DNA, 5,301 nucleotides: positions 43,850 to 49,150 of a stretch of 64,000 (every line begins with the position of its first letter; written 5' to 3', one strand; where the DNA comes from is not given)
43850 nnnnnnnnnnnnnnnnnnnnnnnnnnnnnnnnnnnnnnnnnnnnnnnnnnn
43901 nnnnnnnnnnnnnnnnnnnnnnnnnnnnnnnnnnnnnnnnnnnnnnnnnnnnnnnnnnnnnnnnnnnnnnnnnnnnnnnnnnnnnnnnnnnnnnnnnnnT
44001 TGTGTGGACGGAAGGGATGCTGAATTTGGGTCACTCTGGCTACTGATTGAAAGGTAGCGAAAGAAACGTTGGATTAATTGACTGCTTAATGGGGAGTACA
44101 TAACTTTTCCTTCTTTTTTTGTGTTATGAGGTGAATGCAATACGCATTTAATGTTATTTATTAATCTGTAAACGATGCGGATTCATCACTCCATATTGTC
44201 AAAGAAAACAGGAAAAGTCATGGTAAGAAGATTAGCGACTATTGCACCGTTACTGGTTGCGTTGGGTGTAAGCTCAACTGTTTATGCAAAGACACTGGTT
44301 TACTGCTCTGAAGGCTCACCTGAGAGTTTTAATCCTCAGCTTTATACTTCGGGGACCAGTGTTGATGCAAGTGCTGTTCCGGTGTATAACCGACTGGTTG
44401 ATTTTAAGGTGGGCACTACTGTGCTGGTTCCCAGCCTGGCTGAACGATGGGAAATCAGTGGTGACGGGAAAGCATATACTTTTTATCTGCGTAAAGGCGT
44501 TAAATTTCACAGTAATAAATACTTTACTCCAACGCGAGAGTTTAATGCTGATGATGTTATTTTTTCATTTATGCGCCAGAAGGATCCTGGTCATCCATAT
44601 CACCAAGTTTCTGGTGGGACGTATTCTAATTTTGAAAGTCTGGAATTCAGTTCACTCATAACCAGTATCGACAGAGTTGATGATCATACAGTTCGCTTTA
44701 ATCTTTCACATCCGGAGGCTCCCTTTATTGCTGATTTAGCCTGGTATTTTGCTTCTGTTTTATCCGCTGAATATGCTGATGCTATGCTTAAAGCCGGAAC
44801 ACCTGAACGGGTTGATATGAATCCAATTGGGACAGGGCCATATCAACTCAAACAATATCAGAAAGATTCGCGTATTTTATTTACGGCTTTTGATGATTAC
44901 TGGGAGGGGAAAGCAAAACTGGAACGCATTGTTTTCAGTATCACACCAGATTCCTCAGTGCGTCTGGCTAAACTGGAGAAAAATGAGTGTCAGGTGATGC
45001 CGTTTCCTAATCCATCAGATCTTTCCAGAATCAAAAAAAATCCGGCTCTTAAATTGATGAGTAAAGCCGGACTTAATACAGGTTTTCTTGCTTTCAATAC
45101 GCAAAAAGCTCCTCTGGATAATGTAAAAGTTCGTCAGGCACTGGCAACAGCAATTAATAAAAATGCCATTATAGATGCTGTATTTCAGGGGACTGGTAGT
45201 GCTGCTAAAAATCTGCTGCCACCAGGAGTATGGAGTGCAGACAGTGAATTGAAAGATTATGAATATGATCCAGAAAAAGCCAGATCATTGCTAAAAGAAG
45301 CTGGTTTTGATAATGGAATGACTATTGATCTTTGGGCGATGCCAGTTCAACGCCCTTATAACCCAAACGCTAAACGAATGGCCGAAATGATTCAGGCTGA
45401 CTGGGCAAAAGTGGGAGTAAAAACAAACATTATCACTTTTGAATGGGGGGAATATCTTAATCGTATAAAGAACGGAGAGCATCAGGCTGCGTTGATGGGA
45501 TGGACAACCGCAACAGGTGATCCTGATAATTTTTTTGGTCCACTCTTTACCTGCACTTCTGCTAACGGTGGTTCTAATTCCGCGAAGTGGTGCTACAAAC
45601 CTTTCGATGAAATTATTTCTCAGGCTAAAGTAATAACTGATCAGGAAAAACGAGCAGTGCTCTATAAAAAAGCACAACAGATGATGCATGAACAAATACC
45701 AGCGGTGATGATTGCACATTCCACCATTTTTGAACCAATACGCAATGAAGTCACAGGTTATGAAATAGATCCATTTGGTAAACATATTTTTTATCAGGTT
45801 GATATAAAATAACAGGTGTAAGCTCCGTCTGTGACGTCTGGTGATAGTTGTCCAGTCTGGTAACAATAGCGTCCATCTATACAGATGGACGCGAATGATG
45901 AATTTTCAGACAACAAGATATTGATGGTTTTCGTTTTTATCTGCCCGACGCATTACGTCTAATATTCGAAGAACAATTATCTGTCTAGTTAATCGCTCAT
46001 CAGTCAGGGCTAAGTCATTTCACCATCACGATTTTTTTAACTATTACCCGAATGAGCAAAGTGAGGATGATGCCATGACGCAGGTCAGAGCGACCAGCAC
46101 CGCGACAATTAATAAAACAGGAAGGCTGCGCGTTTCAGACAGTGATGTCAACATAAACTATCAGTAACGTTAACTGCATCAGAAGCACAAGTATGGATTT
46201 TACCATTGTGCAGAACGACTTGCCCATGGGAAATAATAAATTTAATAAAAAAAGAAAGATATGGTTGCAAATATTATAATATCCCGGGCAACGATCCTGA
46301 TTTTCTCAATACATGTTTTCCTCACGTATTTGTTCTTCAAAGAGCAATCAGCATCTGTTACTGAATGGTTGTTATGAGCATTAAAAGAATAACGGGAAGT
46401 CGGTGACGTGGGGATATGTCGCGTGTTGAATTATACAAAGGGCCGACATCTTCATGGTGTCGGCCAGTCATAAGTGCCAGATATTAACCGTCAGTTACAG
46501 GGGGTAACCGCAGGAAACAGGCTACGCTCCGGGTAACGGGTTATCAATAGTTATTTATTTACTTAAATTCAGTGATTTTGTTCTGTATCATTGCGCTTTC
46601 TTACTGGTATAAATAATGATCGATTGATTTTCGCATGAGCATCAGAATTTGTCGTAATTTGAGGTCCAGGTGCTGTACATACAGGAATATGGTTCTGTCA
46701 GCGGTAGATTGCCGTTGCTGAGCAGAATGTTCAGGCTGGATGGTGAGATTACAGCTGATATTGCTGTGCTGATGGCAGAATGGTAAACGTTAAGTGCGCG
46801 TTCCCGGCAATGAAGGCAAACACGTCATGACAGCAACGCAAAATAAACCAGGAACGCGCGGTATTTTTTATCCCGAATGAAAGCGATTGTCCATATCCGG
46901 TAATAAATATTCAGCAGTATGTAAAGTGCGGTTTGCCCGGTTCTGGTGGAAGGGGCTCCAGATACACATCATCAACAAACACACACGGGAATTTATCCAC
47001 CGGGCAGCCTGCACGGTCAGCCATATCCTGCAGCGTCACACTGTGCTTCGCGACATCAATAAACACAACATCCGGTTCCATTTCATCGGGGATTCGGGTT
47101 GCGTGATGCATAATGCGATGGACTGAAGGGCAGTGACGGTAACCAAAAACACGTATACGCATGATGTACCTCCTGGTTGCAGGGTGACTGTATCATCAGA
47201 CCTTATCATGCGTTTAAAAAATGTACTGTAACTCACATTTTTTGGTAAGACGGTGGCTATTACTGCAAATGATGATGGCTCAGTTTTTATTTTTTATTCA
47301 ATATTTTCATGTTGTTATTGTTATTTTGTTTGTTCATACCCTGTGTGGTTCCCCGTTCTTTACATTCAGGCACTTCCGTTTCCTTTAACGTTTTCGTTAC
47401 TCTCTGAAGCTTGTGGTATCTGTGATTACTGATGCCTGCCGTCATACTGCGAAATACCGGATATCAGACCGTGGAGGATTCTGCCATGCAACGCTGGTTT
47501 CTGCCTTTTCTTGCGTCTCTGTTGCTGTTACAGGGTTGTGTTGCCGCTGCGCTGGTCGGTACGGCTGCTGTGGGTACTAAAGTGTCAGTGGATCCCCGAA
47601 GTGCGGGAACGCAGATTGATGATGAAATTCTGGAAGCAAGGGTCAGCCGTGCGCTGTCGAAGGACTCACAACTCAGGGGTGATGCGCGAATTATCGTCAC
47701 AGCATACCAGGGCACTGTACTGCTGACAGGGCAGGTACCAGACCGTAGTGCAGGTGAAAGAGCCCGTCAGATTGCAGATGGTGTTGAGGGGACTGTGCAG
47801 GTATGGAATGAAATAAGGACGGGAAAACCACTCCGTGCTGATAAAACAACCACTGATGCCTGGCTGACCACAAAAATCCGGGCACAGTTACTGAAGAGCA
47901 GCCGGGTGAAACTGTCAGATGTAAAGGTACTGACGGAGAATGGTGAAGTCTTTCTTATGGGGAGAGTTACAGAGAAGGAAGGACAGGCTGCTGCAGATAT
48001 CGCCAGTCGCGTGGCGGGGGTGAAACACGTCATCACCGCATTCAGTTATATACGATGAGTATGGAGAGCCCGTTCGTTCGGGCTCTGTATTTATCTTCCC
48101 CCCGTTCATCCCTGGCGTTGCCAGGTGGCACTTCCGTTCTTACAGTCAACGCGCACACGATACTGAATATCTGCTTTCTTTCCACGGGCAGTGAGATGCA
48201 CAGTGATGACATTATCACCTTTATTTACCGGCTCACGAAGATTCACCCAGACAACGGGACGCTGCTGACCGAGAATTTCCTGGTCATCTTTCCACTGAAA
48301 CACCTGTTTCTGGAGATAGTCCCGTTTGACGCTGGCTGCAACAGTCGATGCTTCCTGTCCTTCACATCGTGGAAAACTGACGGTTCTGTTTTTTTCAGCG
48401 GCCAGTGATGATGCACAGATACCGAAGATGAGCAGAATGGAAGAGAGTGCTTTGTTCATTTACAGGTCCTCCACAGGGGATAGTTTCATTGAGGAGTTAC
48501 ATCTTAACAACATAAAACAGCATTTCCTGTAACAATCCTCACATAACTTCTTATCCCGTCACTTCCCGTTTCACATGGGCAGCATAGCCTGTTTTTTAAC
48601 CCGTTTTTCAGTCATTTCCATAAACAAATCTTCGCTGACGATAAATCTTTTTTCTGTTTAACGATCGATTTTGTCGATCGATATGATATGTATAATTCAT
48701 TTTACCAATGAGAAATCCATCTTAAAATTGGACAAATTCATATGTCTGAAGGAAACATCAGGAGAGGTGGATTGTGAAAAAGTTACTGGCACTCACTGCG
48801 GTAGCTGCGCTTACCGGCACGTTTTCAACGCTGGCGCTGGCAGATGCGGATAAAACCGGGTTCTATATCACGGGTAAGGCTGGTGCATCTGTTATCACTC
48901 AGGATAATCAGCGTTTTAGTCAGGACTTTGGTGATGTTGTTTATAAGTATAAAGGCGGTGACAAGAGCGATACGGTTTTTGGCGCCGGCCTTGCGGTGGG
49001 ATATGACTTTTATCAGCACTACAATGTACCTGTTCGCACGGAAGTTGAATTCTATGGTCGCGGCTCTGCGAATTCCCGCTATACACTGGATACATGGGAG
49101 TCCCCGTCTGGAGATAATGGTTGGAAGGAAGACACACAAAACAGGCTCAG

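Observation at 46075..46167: Possible 30-codon small ORF with Shine-Dalgarno in an otherwise gene-free kilobase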

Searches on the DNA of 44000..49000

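Call 4: search_rna_families(source=window, start=44000, end=49000, threshold=evalue, max_evalue=1)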
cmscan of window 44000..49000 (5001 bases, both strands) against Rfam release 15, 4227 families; matches with E-value up to 1: 4.
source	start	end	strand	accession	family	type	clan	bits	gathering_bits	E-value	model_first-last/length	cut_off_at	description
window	48615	48700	-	RF00124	IS102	Gene; sRNA;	-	28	46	0.079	1-206/206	no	IS102 RNA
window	48638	48829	+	RF00124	IS102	Gene; sRNA;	-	23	46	0.9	1-206/206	no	IS102 RNA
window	45891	45951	+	RF00276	SNORD52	Gene; snRNA; snoRNA; CD-box;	CL00063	20.1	45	0.93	1-67/67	no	Small nucleolar RNA SNORD52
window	46212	46297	+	RF00645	MIR169_2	Gene; miRNA;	CL00098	17.7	50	0.79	18-99/118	no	MIR169_2 microRNA precursor family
